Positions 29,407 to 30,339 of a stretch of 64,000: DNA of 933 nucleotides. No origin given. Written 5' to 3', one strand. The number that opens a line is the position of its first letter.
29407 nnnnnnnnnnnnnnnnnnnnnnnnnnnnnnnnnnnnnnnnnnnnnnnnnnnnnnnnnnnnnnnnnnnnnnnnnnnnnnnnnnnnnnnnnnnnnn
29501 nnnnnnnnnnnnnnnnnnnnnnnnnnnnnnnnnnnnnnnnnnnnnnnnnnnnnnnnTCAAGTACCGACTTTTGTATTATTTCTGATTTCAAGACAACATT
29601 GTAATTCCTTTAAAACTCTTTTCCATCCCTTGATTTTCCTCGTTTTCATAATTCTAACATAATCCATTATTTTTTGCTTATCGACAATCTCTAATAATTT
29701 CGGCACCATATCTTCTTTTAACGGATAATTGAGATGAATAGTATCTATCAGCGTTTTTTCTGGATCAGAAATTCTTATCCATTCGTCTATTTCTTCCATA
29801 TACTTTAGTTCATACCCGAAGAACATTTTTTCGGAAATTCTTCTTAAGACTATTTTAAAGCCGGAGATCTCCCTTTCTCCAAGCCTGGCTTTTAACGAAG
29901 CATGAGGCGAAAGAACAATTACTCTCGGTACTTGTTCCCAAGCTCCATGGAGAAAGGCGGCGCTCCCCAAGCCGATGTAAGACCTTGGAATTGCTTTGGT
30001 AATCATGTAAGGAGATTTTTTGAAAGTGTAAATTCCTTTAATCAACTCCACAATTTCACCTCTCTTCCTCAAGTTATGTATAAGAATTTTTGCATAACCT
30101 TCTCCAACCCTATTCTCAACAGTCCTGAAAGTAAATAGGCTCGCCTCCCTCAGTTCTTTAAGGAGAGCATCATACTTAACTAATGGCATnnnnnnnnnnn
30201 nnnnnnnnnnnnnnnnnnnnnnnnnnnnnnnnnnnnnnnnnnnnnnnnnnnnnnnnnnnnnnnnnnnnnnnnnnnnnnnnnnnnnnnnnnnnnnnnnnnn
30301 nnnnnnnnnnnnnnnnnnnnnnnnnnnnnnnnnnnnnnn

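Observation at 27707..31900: Accessory islet with decayed genes, an AbiEi/AbiEii-like pair in inverted order, an MBL hydrolase and a radical SAM enzyme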

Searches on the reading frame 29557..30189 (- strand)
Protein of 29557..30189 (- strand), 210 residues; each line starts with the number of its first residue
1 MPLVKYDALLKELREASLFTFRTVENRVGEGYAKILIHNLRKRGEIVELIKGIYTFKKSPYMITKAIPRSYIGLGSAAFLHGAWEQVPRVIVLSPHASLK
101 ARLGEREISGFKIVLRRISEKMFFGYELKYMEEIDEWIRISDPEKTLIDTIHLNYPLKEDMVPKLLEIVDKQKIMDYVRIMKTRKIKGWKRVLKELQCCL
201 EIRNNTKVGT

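Call 4: search_protein_families(library=padloc, proteins=[window:29557-30189:-], max_evalue=0.1)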
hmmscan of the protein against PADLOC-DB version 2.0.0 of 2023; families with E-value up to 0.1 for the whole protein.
window:29557-30189:- (210 aa): 17 families
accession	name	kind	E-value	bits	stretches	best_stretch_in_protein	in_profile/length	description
PDLC02267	AbiEi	-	1.7e-18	65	1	8-152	8-153/252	AbiEi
PDLC02241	AbiEi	-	4.8e-16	57.1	1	5-196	2-197/199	AbiEi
PDLC02272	AbiEi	-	2.3e-11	41.9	1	14-194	11-195/200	AbiEi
PDLC02225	AbiEi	-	4.7e-11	40.8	1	11-195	11-189/198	AbiEi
PDLC02276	AbiEi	-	7.3e-11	40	1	64-151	76-157/270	AbiEi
PDLC02265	AbiEi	-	1.2e-08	33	1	29-194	24-191/198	AbiEi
PDLC02271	AbiEi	-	1.4e-06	25.7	1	65-152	84-167/263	AbiEi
PDLC02283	AbiEi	-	1.8e-06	25.8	1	29-194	27-194/201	AbiEi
PDLC02239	AbiEi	-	7.7e-06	23.8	1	19-161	10-154/195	AbiEi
PDLC02275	AbiEi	-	9.1e-06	23.8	1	9-182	5-173/184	AbiEi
PDLC02230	AbiEi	-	1.5e-05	22.7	1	37-158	23-142/192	AbiEi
PDLC02266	AbiEi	-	9.9e-05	19.8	1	31-154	32-163/258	AbiEi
PDLC02269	AbiEi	-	0.0001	19.7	1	10-152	4-145/251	AbiEi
PDLC02287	AbiEi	-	0.00038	18.1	1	10-152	4-145/253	AbiEi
PDLC02282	AbiEi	-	0.00072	17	1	19-150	18-159/260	AbiEi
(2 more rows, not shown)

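Call 6: search_protein_families(library=pfam, proteins=[window:29557-30189:-], max_evalue=0.1)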
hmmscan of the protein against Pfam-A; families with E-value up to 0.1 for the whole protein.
window:29557-30189:- (210 aa): 4 families
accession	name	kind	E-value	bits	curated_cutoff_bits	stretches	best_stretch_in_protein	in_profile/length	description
PF13338.12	AbiEi_4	-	5.4e-05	23.6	25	1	9-56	3-48/49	Transcriptional regulator, AbiEi antitoxin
PF09407.15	AbiEi_1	-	0.0061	17.2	22.2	1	69-191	17-135/142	AbiEi antitoxin C-terminal domain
PF03997.17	VPS28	-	0.011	16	24.5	1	146-203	107-166/188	VPS28 protein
PF19615.4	DUF6120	-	0.013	16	27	1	126-186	15-77/92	Family of unknown function (DUF6120)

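Call 7: search_protein_families(library=ncbifam, proteins=[window:29557-30189:-], max_evalue=0.1)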
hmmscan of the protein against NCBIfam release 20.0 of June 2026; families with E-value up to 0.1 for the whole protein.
window:29557-30189:- (210 aa): 0 families

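Call 36: find_homologous_proteins(query=window:29557-30189:-)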
Query window:29557-30189:- (210 aa): 72 proteins with E <= 0.001 among 193 candidates.
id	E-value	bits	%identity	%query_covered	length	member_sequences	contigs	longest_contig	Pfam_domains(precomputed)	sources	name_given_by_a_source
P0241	8.9e-128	442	96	100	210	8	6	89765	-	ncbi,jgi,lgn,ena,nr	ncbi:MAG: hypothetical protein JTT15_03290 [Candidatus Brockarchaeota archaeon]|nr:hypothetical prot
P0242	8.4e-107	373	81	97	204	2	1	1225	-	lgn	-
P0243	1.6e-93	330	68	96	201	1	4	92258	-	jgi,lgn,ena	jgi:predicted transcriptional regulator of viral defense system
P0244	1.7e-93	330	68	96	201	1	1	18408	-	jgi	jgi:predicted transcriptional regulator of viral defense system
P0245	2.6e-93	329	68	96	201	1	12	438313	-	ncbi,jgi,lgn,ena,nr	ncbi:MAG: hypothetical protein HA496_01505 [Thaumarchaeota archaeon]|jgi:predicted transcriptional r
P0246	3.6e-92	326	70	96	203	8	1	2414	-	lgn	-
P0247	5.9e-92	325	67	95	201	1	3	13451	-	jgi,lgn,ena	-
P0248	3.0e-88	313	68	96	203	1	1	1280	-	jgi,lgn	-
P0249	8.0e-87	308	69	87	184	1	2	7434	-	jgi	jgi:predicted transcriptional regulator of viral defense system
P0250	5.6e-86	305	63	97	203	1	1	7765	PF13338.13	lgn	-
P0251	6.4e-84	299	68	87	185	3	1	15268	-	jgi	jgi:predicted transcriptional regulator of viral defense system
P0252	4.5e-78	280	62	96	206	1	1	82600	PF13338.13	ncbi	-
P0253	4.9e-77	276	58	94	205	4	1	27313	-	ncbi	ncbi:MAG: hypothetical protein QXY76_05095 [Nitrososphaeria archaeon]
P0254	1.0e-76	275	61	95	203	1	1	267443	PF13338.13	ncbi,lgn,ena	-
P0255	1.2e-76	275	61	93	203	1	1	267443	PF13338.13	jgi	-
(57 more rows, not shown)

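Call 41: search_solved_structures(query=A2, max_evalue=1, show_alignments=2)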
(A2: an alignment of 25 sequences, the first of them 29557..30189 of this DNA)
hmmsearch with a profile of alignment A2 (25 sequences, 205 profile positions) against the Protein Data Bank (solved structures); distinct sequences matched with E-value up to 1: 0.

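Call 46: predict_structure(alignment_id=A2)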
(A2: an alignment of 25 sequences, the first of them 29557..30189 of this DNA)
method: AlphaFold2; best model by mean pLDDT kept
length: 210 residues; sequences in the alignment: 25
mean_pLDDT: 91.4   pTM: 0.85
mean pLDDT of the five models: 91.4, 90.8, 90.7, 90.6, 87.8
residues with pLDDT >= 90: 173; 70-90: 26; 50-70: 8; < 50: 3
segments of 3 or more residues with pLDDT < 50: none
pLDDT, mean of each block of 10 residues (from residue 1): 74 95 95 95 95 94 95 96 86 91 89 95 96 94 97 93 93 96 97 92 62
secondary structure, 60 per line:
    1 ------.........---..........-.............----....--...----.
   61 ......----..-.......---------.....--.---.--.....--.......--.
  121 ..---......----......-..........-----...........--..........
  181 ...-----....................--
elements in order: H7-15 H21-28 H30-42 E47-50 E53-55 H60-66 H74-80 E90-94 E104-108 E111-117 E126-131 E136-141 H143-152 H158-168 H171-183 H189-208

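Call 49: fold_search(model_id=the predicted structure, library=pdb)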
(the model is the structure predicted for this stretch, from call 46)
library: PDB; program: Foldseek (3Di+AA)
matches with E <= 10: 150; with E <= 0.001: 2
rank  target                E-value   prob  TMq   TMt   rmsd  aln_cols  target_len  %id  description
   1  6y8q_A                2.0e-07  1.00  0.51  0.54   6.2       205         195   16  AbiEi antitoxin from Streptococcus agalactiae (released 2020-12-16)
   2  6y8q_D                6.6e-06  1.00  0.48  0.53   6.3       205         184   17  AbiEi antitoxin from Streptococcus agalactiae (released 2020-12-16)
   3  8an5_B                4.5e-03  1.00  0.47  0.53   4.0       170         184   11  MenAT1 toxin-antitoxin complex (rv0078a-rv0078b) from Mycobacterium tuberculosis H37Rv (released 2023-08-02)
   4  8an4_B                4.8e-03  1.00  0.42  0.46   7.4       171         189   10  MenT1 toxin (rv0078a) from Mycobacterium tuberculosis H37Rv (released 2023-08-02)
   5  8an4_A                5.7e-03  1.00  0.44  0.47   7.4       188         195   11  MenT1 toxin (rv0078a) from Mycobacterium tuberculosis H37Rv (released 2023-08-02)
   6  4wse_A                7.8e-03  0.90  0.35  0.17  15.2       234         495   14  Crystal structure of the Mimivirus polyadenylate synthase (released 2015-04-01)
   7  8rr5                  1.3e-02  0.99  0.44  0.51   5.3       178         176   13  MenT1 toxin (rv0078a) from Mycobacterium tuberculosis H37Rv, phosphorylated at T39 (released 2024-09-11)
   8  4wse_B                1.3e-02  0.87  0.35  0.17  16.6       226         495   15  Crystal structure of the Mimivirus polyadenylate synthase (released 2015-04-01)
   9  5uvd                  4.6e-02  0.60  0.32  0.31  13.2       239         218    9  Crystal structure of an antigenic nucleotidyltransferase-like protein from Paracoccidioides brasiliensis (released 2018-01-31)
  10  8an5_A                5.5e-02  0.96  0.43  0.46   5.0       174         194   11  MenAT1 toxin-antitoxin complex (rv0078a-rv0078b) from Mycobacterium tuberculosis H37Rv (released 2023-08-02)
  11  2ewr                  1.7e-01  0.91  0.37  0.48   4.1       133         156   12  Crystal structure of a putative nucleotidyltransferase (tm1012) from Thermotoga maritima at 1.60 A resolution (released 2005-12-06)
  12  3owg_A                2.0e-01  0.51  0.32  0.17   7.5       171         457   12  Crystal structure of vaccinia virus Polyadenylate polymerase(vp55) (released 2011-09-21)
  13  7c46                  3.0e-01  0.82  0.42  0.32   5.4       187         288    7  Crystal Structure of Rv1045 toxin point variant K189A (released 2021-05-26)
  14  7syg_a                3.4e-01  0.93  0.21  0.51   2.3        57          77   32  Structure of the HCV IRES binding to the 40S ribosomal subunit, closed conformation. Structure 1(delta dII) (released 2022-07-13)
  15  8ut0_AA               3.6e-01  0.95  0.21  0.44   2.3        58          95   33  Eukaryotic 80S ribosome with Reh1, eIF5A and A/P site tRNA (released 2024-11-06)
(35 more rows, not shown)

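Call 54: search_solved_structures(query=A2, max_evalue=10, show_alignments=3)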
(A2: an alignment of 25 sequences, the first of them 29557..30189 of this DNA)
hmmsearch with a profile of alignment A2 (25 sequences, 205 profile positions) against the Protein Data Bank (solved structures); distinct sequences matched with E-value up to 10: 0.
